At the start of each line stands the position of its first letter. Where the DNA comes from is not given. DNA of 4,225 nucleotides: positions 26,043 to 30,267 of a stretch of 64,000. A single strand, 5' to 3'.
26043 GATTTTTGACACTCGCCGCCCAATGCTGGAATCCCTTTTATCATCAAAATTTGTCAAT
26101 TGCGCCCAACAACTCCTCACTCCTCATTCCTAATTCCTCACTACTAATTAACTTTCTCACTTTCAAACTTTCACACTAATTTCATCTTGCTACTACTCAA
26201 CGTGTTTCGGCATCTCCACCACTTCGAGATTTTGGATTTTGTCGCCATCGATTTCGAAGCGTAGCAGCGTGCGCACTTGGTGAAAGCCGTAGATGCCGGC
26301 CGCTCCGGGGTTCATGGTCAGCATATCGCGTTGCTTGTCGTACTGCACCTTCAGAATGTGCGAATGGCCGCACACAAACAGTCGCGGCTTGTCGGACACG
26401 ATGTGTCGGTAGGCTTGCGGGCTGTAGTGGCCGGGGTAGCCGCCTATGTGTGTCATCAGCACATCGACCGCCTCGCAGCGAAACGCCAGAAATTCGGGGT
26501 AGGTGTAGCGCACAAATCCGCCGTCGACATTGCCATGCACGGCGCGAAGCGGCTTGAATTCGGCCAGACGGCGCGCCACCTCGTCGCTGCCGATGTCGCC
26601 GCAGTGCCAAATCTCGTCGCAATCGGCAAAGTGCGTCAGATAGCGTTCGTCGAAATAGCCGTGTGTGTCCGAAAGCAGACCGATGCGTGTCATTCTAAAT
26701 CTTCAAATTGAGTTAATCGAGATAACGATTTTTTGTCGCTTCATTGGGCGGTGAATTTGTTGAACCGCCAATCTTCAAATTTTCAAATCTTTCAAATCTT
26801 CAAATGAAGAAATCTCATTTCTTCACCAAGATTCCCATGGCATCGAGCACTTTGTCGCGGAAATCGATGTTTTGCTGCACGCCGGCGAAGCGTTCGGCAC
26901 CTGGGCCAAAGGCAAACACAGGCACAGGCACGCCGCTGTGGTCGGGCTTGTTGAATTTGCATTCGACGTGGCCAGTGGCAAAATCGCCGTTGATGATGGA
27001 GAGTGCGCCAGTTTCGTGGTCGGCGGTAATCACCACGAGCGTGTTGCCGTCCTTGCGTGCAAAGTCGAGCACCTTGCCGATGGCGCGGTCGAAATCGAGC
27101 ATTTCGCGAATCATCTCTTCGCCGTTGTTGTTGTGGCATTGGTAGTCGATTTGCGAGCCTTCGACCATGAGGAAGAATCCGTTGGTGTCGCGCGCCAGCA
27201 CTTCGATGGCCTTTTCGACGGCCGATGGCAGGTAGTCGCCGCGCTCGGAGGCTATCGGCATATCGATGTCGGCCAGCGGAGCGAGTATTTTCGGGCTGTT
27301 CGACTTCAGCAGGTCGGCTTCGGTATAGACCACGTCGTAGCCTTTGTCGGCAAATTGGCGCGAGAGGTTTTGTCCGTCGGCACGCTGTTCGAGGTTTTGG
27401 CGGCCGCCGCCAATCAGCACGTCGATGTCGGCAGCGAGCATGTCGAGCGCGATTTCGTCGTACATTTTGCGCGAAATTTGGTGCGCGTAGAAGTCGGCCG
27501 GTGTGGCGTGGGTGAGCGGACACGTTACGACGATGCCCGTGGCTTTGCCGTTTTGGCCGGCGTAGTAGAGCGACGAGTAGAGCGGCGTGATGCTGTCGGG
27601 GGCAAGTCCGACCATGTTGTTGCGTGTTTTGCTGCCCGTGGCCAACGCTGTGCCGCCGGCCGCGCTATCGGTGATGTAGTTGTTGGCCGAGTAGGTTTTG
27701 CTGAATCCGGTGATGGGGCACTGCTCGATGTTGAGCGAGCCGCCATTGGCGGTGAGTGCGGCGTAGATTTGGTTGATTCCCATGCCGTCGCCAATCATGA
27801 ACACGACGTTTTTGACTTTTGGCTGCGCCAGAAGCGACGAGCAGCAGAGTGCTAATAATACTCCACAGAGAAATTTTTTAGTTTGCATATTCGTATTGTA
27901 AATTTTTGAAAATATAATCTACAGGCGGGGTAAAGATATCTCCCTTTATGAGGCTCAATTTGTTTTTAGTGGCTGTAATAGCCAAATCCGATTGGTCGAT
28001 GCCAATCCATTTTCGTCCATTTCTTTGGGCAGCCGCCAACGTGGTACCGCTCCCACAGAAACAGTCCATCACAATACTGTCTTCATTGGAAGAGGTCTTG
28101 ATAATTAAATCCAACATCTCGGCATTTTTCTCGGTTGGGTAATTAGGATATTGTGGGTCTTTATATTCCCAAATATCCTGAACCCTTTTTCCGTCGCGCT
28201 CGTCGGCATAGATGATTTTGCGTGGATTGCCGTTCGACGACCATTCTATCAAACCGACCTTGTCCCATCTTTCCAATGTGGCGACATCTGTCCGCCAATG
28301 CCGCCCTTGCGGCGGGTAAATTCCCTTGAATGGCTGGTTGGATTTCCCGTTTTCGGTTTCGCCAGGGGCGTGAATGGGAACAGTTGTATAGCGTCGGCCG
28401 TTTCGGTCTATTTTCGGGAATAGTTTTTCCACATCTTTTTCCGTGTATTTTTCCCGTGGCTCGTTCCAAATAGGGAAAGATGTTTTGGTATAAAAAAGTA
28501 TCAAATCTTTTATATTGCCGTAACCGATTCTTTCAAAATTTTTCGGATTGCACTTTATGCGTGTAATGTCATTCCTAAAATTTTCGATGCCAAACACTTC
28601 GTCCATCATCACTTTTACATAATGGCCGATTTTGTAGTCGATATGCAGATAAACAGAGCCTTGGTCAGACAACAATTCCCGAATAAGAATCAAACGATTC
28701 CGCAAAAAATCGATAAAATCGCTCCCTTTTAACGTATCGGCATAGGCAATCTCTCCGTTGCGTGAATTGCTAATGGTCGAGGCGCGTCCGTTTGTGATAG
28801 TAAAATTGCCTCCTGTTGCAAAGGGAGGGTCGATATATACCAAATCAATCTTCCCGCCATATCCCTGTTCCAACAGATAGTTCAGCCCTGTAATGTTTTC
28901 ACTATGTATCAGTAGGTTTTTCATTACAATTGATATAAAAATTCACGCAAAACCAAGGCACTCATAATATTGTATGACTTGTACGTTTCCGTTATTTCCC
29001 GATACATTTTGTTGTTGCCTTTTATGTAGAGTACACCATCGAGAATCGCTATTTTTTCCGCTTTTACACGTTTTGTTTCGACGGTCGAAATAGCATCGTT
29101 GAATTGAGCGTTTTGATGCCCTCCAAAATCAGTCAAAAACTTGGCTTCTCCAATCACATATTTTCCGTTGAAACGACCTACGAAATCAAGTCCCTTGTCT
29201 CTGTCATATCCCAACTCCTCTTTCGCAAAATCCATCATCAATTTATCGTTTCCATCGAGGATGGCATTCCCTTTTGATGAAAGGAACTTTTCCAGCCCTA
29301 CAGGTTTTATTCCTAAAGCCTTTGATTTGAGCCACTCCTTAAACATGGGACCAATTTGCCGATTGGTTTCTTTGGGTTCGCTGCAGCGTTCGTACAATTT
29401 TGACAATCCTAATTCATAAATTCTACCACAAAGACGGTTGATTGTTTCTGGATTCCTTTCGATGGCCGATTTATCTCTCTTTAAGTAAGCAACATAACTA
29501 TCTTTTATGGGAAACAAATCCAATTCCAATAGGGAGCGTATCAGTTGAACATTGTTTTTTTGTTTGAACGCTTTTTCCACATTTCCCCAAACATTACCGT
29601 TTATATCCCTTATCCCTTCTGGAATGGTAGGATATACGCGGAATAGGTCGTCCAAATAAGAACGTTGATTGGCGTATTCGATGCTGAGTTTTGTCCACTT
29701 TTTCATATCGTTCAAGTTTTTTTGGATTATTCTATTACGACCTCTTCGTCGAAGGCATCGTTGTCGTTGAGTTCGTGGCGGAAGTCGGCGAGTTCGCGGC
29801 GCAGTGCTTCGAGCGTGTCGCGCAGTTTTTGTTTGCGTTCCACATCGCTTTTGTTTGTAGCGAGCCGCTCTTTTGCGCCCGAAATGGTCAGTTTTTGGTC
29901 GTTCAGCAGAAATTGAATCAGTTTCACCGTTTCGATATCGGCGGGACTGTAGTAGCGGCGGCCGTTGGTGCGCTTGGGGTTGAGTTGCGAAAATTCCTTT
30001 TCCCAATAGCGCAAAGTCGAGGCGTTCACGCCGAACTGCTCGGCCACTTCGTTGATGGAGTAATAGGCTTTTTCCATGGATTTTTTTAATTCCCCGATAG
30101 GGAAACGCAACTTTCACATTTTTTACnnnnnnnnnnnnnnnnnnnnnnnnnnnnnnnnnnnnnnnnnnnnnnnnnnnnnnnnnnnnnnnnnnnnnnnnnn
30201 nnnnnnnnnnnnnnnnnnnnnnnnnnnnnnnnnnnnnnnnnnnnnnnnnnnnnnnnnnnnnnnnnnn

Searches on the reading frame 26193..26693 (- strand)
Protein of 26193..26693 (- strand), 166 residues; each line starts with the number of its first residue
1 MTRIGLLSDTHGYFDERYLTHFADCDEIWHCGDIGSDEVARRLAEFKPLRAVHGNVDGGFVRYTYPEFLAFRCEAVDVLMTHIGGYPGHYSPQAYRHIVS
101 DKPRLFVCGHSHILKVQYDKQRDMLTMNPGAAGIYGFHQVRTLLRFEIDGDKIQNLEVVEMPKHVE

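Call 13: search_protein_families(library=pfam, proteins=[window:26193-26693:-])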
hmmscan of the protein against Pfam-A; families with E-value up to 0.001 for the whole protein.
window:26193-26693:- (166 aa): 1 family
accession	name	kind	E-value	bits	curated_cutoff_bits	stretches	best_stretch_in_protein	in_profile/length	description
PF12850.12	Metallophos_2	-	2.2e-29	102.9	27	1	3-150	2-153/154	Calcineurin-like phosphoesterase superfamily domain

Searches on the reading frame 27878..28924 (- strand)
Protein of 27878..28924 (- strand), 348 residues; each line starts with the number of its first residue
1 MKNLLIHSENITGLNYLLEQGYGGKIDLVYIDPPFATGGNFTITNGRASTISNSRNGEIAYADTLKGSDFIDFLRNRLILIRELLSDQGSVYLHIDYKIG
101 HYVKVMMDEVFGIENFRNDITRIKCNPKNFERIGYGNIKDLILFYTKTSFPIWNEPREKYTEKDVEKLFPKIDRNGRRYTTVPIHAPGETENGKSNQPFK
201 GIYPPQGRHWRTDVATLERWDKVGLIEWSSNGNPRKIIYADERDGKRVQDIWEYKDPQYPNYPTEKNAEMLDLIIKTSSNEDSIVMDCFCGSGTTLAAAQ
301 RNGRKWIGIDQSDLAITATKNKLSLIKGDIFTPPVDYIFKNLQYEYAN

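Call 60: search_protein_families(library=pfam, proteins=[window:27878-28924:-])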
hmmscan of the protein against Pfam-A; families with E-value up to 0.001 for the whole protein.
window:27878-28924:- (348 aa): 2 families
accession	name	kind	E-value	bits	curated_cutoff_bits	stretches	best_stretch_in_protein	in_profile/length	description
PF01555.25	N6_N4_Mtase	-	5.8e-42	144.6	26.7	1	26-318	1-218/221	DNA methylase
PF03602.21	Cons_hypoth95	-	3.1e-06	27.4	24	0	281-327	41-88/182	Conserved hypothetical protein 95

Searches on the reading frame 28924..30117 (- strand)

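Call 60: search_protein_families(library=pfam, proteins=[window:28924-30117:-])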
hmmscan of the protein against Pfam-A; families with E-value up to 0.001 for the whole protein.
window:28924-30117:- (397 aa): 1 family
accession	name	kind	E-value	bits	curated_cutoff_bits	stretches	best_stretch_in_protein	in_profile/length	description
PF06300.18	Tsp45I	-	8.8e-125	415.9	25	1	140-397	2-260/260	Tsp45I type II restriction enzyme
